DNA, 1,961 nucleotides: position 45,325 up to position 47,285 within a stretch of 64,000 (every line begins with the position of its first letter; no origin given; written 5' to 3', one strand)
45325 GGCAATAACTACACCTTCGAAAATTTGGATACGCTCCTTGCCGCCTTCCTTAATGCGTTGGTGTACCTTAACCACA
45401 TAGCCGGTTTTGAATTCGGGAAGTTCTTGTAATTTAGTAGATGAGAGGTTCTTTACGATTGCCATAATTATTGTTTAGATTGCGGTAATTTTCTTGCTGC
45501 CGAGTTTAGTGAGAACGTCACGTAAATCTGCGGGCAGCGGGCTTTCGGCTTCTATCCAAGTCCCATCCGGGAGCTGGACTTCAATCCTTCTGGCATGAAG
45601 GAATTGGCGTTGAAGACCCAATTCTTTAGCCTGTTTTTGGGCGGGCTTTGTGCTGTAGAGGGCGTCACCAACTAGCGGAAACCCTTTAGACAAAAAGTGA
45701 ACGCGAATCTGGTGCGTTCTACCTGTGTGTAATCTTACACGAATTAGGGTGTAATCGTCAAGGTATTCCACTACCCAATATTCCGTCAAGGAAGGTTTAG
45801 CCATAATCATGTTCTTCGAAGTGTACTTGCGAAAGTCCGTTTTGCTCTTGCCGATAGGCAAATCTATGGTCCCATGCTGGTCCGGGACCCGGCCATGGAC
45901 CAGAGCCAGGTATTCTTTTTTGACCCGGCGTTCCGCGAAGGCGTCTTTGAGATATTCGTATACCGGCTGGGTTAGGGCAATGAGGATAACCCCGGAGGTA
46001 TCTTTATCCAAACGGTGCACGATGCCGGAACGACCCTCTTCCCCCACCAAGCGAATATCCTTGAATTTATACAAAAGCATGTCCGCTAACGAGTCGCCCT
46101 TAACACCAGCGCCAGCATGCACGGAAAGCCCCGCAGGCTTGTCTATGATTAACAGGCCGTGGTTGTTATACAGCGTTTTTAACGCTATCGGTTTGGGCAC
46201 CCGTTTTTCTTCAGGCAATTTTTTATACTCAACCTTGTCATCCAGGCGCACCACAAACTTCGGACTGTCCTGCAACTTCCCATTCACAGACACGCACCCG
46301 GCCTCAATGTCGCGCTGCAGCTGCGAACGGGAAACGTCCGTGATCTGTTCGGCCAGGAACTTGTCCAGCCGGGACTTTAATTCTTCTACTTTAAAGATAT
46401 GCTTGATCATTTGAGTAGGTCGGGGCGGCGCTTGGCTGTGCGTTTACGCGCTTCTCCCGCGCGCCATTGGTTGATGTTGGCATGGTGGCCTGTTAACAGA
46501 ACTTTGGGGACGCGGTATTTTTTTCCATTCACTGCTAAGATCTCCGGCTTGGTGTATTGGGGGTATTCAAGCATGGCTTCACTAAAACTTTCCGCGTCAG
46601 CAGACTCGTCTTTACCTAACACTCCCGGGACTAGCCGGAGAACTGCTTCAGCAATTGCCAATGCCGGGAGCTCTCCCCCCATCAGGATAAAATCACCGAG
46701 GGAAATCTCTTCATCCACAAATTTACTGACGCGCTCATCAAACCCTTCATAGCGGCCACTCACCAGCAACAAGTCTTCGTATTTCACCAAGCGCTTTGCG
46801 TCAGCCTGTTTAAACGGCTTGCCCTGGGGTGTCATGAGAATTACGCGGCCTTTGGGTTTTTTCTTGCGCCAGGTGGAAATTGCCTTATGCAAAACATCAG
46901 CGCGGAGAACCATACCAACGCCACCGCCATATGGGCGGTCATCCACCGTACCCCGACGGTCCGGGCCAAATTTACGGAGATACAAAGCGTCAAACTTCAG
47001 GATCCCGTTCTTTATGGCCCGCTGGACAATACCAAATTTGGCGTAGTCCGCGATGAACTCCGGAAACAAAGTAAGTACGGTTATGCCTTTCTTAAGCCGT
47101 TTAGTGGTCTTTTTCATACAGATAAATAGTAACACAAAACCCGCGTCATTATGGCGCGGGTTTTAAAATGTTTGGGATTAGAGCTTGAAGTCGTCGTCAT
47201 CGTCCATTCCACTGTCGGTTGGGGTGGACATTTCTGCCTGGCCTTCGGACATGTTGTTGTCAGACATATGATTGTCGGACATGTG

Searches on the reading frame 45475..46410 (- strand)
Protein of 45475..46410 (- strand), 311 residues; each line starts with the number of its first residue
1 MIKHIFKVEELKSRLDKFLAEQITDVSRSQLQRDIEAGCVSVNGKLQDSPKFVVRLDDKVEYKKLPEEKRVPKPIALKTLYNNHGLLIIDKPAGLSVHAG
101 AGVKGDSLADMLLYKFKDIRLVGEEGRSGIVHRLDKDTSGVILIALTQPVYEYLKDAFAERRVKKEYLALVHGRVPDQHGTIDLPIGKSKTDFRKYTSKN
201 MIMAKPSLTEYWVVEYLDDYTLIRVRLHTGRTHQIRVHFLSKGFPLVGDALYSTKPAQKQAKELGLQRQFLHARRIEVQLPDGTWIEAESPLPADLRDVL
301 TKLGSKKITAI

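Call 66: search_protein_families(library=pfam, proteins=[window:45475-46410:-], max_evalue=0.0001)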
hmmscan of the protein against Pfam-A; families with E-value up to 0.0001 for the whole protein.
window:45475-46410:- (311 aa): 2 families
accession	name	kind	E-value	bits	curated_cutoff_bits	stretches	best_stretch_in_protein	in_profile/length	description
PF00849.27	PseudoU_synth_2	-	1.1e-31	110.6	26.8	1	86-240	2-151/152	RNA pseudouridylate synthase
PF01479.30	S4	-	8.7e-10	38.6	22.8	1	14-60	2-48/48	S4 domain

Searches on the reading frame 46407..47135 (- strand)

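Call 66: search_protein_families(library=pfam, proteins=[window:46407-47135:-], max_evalue=0.0001)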
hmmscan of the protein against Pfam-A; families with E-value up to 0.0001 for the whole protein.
window:46407-47135:- (242 aa): 1 family
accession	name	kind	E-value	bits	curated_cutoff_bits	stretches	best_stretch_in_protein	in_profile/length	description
PF01746.26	tRNA_m1G_MT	-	1.1e-54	185.6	27.3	1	38-238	2-195/195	tRNA (Guanine-1)-methyltransferase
